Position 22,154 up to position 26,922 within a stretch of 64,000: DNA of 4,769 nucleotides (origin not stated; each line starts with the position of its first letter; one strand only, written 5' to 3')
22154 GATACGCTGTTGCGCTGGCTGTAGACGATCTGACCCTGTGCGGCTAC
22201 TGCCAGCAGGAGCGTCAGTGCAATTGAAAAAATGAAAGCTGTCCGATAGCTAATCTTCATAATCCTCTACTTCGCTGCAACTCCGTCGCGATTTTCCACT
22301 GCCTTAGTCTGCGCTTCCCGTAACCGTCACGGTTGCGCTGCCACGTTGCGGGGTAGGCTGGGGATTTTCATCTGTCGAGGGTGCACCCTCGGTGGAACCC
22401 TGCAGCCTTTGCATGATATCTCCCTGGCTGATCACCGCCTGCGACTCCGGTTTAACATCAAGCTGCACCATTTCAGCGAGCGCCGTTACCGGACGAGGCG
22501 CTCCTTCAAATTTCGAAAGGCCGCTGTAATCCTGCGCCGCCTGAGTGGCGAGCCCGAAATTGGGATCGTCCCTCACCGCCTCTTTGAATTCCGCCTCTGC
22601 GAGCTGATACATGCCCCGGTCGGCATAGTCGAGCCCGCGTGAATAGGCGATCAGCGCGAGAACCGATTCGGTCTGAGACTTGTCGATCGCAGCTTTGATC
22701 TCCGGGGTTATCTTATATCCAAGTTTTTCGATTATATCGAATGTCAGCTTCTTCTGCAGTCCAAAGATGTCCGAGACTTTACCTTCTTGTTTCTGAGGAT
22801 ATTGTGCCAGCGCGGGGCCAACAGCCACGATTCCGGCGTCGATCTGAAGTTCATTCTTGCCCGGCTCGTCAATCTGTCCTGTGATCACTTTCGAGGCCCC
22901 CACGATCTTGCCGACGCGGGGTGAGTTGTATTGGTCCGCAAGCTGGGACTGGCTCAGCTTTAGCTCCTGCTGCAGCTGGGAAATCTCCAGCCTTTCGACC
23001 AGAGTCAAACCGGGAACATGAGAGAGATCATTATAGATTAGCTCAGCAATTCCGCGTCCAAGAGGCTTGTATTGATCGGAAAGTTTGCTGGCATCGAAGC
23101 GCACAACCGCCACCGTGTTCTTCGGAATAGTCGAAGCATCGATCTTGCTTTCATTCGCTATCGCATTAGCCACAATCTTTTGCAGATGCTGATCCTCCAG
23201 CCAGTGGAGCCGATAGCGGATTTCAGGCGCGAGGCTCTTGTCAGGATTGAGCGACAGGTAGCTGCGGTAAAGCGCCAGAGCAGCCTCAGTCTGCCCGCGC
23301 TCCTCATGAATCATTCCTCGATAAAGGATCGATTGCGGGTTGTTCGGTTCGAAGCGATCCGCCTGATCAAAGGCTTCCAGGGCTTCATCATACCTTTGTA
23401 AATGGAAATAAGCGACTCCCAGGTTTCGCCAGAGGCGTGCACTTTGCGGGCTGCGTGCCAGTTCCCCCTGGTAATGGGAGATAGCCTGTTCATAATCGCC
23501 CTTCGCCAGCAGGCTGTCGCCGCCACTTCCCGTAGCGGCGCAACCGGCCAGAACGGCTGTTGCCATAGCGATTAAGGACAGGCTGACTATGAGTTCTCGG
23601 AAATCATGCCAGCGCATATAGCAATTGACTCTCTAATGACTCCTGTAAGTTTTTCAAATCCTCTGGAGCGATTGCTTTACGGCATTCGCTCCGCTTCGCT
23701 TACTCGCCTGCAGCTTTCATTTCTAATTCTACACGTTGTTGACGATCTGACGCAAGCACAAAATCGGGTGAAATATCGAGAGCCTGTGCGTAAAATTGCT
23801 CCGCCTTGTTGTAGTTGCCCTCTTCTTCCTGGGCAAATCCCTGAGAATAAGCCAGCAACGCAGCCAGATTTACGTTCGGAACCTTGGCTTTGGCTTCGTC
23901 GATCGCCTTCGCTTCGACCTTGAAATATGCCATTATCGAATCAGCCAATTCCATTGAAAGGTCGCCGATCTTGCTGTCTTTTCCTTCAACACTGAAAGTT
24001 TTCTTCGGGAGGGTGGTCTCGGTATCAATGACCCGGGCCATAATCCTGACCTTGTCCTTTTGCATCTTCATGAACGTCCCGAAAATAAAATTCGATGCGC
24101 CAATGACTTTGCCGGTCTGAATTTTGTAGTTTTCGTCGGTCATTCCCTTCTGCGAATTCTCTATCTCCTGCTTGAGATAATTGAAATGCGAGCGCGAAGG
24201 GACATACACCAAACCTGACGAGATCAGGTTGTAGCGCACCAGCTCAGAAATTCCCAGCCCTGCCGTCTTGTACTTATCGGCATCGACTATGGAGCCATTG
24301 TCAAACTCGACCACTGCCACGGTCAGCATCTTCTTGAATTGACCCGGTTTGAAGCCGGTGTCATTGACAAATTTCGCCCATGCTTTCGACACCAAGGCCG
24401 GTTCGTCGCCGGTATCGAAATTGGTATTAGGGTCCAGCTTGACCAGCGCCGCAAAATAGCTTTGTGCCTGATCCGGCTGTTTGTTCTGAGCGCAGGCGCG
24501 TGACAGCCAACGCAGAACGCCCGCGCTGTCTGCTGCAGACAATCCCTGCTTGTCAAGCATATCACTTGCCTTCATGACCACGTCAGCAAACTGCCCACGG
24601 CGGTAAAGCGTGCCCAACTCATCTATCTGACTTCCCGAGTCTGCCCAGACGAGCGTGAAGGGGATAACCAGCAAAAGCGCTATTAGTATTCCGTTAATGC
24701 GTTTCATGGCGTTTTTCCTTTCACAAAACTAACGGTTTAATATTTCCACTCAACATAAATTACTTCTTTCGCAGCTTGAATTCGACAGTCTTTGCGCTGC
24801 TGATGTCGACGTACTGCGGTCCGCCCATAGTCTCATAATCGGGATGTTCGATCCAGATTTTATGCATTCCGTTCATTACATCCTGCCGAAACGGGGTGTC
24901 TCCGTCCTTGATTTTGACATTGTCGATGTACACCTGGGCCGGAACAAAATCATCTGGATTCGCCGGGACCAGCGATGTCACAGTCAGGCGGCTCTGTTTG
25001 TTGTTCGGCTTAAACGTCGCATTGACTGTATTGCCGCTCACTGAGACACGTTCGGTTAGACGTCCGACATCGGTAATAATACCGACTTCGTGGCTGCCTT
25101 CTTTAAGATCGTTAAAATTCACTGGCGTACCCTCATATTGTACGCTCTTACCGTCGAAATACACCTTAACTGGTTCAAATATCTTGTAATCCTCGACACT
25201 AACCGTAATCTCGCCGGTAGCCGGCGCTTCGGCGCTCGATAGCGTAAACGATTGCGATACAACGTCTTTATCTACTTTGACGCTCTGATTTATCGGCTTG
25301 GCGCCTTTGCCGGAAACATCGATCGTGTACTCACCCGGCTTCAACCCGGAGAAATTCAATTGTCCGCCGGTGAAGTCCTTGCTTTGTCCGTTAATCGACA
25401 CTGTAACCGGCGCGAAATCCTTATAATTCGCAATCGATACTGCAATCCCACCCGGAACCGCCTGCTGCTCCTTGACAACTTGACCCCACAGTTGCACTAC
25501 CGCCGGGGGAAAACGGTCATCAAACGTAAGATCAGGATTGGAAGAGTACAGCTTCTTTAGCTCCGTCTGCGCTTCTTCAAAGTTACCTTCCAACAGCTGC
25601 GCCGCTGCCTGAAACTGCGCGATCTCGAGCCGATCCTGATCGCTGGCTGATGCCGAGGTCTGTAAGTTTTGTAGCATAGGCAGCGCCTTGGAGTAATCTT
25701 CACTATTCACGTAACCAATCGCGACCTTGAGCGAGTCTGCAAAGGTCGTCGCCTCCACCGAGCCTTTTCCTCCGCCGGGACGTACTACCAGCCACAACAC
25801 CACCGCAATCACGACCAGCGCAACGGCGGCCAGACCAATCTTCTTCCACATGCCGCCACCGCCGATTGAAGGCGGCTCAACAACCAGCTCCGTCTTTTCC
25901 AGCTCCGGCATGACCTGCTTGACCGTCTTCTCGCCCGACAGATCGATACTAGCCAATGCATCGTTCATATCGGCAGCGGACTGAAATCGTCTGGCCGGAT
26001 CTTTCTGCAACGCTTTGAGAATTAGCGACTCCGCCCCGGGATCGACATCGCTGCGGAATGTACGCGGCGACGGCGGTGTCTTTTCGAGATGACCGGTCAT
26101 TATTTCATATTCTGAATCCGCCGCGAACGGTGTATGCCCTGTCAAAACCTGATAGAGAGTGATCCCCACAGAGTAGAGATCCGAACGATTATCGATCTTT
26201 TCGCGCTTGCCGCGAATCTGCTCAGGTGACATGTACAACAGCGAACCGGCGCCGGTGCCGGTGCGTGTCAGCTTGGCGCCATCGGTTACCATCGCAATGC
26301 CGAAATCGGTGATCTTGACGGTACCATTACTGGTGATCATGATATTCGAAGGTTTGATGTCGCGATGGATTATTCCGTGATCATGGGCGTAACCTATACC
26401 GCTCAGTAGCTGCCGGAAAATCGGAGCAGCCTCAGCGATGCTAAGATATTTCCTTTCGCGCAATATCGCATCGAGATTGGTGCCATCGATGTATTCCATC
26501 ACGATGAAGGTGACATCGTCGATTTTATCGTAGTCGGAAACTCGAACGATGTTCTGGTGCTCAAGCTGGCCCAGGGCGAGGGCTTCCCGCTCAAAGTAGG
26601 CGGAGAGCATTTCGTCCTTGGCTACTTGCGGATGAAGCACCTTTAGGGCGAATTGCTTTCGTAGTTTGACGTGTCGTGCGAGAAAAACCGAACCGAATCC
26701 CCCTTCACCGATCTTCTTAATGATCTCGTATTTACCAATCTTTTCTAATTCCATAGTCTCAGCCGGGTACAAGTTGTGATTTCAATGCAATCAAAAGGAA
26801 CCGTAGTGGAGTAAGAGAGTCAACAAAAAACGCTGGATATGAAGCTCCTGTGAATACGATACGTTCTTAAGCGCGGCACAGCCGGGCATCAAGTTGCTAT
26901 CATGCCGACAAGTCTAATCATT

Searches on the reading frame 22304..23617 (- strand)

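Call 25: search_protein_families(library=pfam, proteins=[window:22304-23617:-], max_evalue=0.01)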
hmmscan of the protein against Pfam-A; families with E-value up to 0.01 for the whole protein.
window:22304-23617:- (437 aa): 21 families
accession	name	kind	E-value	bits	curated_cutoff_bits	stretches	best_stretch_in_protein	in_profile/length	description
PF07719.23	TPR_2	-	8.7e-20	69.6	27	2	60-86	1-27/34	Tetratricopeptide repeat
PF13432.12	TPR_16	-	1.6e-17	64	32.7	1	33-94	4-65/65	Tetratricopeptide repeat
PF00515.34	TPR_1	-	2.2e-17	62.5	27.8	1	60-86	1-27/34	Tetratricopeptide repeat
PF13414.12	TPR_11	-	8.2e-15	54.7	26.8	2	33-72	1-40/42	TPR repeat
PF14559.12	TPR_19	-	8e-14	52.2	25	1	36-95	1-60/68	Tetratricopeptide repeat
PF13428.12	TPR_14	-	1.2e-13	50.7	23.5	3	61-96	2-37/44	Tetratricopeptide repeat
PF13181.12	TPR_8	-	3.2e-11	42.9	25.7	1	60-93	1-34/34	Tetratricopeptide repeat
PF13371.12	TPR_9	-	4.2e-11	43.2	35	2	37-85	6-54/73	Tetratricopeptide repeat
PF13424.12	TPR_12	-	1.9e-10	41.2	30.1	1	33-86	10-71/77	Tetratricopeptide repeat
PF13174.12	TPR_6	-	4.2e-09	36.9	26.3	0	96-126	2-32/33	Tetratricopeptide repeat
PF13431.12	TPR_17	-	7.1e-09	35.7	24.4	1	53-81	6-34/34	Tetratricopeptide repeat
PF24575.1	TPR_Slam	-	1.4e-08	35.6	35.2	0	38-83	59-104/104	Surface lipoprotein assembly modifier, N-terminal TPR repeats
PF13176.12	TPR_7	-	1.8e-08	34.2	27.9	0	35-59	8-34/36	Tetratricopeptide repeat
PF23914.1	TPR_CcmH_CycH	-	5e-05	23.6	42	1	52-121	42-114/158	Cytochrome c-type biogenesis protein H TPR domain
PF03704.23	BTAD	-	5.7e-05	23.9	22.1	1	34-87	70-123/146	Bacterial transcriptional activator domain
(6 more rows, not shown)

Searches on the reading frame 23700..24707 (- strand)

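Call 25: search_protein_families(library=pfam, proteins=[window:23700-24707:-], max_evalue=0.01)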
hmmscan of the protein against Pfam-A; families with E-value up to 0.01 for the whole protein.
window:23700-24707:- (335 aa): 11 families
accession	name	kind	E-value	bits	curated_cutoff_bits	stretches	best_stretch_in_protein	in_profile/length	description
PF07719.23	TPR_2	-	6.9e-10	38.7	27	2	285-315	3-33/34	Tetratricopeptide repeat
PF13181.12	TPR_8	-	3.5e-08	33.4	25.7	1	287-315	5-33/34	Tetratricopeptide repeat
PF13428.12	TPR_14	-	3.3e-06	27.7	23.5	0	64-94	3-33/44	Tetratricopeptide repeat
PF14559.12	TPR_19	-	1.3e-05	25.8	25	0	58-94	21-57/68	Tetratricopeptide repeat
PF00515.34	TPR_1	-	2.7e-05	24.3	27.8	1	287-316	5-34/34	Tetratricopeptide repeat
PF13174.12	TPR_6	-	0.0003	21.7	26.3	0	75-95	13-33/33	Tetratricopeptide repeat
PF13424.12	TPR_12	-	0.0008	20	30.1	0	279-313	41-75/77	Tetratricopeptide repeat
PF24575.1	TPR_Slam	-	0.0021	18.9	35.2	1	282-317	46-81/104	Surface lipoprotein assembly modifier, N-terminal TPR repeats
PF03783.19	CsgG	-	0.0022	17.8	20.8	0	125-211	7-97/210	Curli production assembly/transport component CsgG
PF13036.11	LpoB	-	0.0049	17.2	22.3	0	157-217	54-115/147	Peptidoglycan-synthase activator LpoB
PF13176.12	TPR_7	-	0.0072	16.8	27.9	0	293-315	9-31/36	Tetratricopeptide repeat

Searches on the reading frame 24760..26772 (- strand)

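Call 15: search_protein_families(library=pfam, proteins=[window:24760-26772:-], max_evalue=0.01)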
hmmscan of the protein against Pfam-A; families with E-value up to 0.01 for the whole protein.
window:24760-26772:- (670 aa): 10 families
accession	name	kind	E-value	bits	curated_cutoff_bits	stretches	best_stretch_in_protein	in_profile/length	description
PF00069.31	Pkinase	-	9.2e-58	196.1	31.7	1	15-265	1-254/263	Protein kinase domain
PF07714.23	PK_Tyr_Ser-Thr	-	1.4e-36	126.6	23.1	1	16-262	2-248/258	Protein tyrosine and serine/threonine kinase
PF08308.17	PEGA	-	3.6e-10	40.1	20.8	0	612-666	13-64/71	PEGA domain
PF03109.22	ABC1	-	1.6e-06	27.9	22.9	1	86-160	141-214/244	ABC1 atypical kinase-like domain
PF01163.29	RIO1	-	0.00012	22.2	22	1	29-163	24-154/187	RIO domain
PF14531.12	Kinase-like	-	0.00012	21.9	25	1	118-221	150-256/289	Kinase-like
PF13620.12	CarboxypepD_reg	-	0.0003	21.5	32.3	1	428-511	2-81/82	Carboxypeptidase regulatory-like domain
PF01636.29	APH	-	0.003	17.8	23.2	0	129-164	165-201/239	Phosphotransferase enzyme family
PF17667.7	Pkinase_fungal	-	0.0054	15.9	24.1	1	131-190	305-369/387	Fungal protein kinase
PF07495.19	Y_Y_Y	-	0.0062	16.9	26.6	0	464-490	24-48/65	Y_Y_Y domain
